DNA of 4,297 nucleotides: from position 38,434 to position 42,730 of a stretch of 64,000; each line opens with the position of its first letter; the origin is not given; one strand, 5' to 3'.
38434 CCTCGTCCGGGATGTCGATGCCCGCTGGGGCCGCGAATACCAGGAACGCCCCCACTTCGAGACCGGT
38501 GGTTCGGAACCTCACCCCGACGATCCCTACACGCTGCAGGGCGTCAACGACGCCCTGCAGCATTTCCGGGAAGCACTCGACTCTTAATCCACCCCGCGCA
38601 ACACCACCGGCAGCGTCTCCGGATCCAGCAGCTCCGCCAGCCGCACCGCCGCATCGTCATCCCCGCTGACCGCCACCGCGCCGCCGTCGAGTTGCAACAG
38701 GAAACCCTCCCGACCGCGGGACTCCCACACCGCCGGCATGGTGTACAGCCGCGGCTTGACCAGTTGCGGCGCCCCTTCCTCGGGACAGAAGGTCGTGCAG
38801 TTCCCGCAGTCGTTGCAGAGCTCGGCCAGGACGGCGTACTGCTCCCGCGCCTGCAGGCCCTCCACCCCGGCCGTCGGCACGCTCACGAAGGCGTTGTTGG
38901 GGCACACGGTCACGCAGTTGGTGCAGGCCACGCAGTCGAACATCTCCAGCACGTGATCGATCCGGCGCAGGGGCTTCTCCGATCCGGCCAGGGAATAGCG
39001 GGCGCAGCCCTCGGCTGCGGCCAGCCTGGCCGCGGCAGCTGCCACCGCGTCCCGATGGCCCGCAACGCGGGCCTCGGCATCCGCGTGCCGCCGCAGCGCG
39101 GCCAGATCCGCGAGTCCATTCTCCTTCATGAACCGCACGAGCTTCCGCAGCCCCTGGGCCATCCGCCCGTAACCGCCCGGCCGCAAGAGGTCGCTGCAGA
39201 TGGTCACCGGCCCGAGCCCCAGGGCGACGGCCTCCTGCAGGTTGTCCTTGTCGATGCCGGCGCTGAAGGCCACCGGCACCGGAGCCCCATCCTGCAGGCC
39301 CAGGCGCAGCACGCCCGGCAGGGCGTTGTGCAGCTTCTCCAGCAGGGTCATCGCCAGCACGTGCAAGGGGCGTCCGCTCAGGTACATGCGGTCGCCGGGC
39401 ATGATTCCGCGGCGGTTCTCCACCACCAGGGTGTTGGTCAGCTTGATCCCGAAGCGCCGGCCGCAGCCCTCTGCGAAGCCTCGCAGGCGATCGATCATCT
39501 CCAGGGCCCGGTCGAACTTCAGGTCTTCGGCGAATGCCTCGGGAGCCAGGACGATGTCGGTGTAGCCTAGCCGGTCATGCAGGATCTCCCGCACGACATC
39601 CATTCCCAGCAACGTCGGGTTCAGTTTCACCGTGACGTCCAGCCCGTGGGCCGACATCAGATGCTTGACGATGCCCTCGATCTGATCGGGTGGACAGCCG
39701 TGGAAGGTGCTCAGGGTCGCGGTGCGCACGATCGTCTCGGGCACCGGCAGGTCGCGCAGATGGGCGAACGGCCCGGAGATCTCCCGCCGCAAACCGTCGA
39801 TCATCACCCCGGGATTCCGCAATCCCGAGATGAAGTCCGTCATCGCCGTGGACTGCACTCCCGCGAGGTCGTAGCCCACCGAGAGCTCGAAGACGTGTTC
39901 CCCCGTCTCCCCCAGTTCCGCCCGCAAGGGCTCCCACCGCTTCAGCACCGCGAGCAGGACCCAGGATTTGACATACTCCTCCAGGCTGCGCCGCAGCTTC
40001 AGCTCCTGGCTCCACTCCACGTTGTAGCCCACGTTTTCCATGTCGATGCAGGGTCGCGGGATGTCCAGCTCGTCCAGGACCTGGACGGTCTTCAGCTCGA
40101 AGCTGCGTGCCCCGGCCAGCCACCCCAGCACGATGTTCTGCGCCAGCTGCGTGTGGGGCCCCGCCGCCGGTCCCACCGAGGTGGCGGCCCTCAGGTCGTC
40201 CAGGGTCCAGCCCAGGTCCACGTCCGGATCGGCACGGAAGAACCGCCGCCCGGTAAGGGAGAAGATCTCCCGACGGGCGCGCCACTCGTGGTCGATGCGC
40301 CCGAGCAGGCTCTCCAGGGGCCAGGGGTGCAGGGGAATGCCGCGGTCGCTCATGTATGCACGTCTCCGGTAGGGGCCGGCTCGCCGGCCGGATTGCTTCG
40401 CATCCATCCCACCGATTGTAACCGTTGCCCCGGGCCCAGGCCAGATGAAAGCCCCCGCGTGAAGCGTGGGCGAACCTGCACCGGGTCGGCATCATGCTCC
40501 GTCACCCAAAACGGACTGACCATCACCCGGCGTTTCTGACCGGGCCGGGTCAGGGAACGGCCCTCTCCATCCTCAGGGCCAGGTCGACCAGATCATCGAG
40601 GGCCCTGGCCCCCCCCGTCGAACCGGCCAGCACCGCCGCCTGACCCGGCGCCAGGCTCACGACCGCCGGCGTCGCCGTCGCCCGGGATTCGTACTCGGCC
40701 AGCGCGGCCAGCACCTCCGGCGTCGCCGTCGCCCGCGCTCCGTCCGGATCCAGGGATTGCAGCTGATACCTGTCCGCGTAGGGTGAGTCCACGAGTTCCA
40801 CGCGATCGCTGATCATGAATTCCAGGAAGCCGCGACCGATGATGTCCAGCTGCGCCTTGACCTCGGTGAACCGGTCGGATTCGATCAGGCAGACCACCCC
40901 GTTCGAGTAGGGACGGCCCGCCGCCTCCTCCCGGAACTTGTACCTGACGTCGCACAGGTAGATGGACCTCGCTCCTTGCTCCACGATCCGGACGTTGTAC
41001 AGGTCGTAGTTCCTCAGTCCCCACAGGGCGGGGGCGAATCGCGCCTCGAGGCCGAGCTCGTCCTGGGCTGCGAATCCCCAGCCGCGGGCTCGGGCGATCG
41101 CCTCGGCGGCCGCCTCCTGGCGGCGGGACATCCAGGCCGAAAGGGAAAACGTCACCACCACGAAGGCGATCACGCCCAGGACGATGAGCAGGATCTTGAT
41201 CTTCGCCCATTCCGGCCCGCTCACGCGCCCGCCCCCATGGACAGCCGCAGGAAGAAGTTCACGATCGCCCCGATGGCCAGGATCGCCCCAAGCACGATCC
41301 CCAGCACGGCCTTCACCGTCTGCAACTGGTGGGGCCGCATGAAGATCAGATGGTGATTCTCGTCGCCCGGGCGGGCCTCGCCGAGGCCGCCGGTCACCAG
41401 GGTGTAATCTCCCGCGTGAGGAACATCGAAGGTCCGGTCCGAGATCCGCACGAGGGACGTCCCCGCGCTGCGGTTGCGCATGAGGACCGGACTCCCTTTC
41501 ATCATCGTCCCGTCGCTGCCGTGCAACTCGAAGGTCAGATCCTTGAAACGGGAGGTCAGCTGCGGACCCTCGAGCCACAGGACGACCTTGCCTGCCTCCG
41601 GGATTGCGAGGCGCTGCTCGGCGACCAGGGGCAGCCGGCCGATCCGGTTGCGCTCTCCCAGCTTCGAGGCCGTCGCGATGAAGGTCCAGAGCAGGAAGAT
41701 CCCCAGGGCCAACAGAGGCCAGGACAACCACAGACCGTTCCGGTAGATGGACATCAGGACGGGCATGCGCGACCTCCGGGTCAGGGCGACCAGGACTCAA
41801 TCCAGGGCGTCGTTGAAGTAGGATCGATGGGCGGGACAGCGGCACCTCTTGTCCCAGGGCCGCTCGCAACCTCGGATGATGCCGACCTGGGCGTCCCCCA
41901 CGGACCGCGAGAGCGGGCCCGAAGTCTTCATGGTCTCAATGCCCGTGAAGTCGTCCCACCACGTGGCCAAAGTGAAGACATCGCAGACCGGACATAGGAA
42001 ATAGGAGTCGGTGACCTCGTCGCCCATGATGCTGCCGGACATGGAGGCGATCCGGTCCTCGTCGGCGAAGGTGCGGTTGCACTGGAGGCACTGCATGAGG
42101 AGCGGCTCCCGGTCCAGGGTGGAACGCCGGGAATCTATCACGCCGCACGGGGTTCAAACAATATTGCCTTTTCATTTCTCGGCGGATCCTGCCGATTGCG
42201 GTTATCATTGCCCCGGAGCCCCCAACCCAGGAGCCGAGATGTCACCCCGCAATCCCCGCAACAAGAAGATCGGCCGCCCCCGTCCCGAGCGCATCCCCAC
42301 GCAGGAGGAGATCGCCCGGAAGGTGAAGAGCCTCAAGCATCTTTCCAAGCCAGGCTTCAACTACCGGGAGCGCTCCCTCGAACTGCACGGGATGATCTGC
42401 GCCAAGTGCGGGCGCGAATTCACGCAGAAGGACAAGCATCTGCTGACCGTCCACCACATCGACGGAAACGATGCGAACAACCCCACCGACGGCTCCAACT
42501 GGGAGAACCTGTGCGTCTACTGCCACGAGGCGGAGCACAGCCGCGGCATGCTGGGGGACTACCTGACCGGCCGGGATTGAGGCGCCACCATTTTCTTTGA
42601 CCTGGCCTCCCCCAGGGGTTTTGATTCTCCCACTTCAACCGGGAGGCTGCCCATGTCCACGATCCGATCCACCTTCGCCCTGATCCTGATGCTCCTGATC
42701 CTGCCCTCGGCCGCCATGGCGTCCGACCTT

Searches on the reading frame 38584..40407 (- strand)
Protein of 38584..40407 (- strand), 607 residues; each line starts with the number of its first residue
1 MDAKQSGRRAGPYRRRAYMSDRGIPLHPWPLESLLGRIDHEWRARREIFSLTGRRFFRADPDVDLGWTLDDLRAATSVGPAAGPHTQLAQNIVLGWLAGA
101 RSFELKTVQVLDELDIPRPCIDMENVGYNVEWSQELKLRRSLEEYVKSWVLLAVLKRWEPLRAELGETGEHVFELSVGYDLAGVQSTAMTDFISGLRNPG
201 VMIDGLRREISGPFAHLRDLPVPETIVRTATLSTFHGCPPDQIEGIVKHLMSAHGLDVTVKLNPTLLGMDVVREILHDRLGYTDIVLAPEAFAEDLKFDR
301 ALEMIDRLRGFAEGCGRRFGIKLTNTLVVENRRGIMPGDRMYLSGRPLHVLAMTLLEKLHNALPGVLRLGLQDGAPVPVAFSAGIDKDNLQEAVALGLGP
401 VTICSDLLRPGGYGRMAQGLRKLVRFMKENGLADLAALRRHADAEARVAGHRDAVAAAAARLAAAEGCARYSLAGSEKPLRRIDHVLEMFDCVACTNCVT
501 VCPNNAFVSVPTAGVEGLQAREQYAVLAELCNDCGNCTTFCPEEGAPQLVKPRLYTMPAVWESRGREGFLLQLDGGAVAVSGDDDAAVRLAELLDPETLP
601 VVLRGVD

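Call 17: search_protein_families(library=pfam, proteins=[window:38584-40407:-], max_evalue=0.001)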
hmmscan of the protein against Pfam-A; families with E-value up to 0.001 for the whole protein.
window:38584-40407:- (607 aa): 9 families
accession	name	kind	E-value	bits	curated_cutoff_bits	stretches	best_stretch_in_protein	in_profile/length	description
PF12838.12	Fer4_7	-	4.5e-07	30.7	27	1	492-543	2-50/52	4Fe-4S dicluster domain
PF13187.11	Fer4_9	-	5.4e-07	30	27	1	491-543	1-49/52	4Fe-4S dicluster domain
PF00037.32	Fer4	-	9.3e-07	28.9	21.1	1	491-507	7-23/24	4Fe-4S binding domain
PF13534.11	Fer4_17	-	2e-06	28.7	22.2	0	483-505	37-59/61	4Fe-4S dicluster domain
PF12837.12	Fer4_6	-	4.7e-06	26.7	25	0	528-546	6-23/24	4Fe-4S binding domain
PF12797.12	Fer4_2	-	9.3e-05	22.6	24.5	0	528-543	7-22/22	4Fe-4S binding domain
PF13183.11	Fer4_8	-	9.4e-05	23.3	27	0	489-543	2-66/68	4Fe-4S dicluster domain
PF13237.11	Fer4_10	-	9.9e-05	22.6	25.5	0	490-542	7-53/53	4Fe-4S dicluster domain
PF14697.11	Fer4_21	-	0.00012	22.6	35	1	491-543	7-53/59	4Fe-4S dicluster domain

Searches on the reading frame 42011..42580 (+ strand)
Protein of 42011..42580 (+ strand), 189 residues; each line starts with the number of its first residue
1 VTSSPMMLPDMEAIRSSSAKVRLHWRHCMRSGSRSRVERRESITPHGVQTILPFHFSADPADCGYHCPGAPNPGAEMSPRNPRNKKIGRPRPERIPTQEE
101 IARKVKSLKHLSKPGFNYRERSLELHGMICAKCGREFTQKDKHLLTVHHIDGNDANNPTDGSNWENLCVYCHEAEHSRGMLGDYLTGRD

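Call 58: search_protein_families(library=pfam, proteins=[window:42011-42580:+], max_evalue=0.001)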
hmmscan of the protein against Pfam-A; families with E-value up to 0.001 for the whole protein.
window:42011-42580:+ (189 aa): 1 family
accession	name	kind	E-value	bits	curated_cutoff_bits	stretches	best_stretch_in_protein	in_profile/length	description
PF01844.29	HNH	-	5.2e-10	39.7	21.4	1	130-178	1-47/47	HNH endonuclease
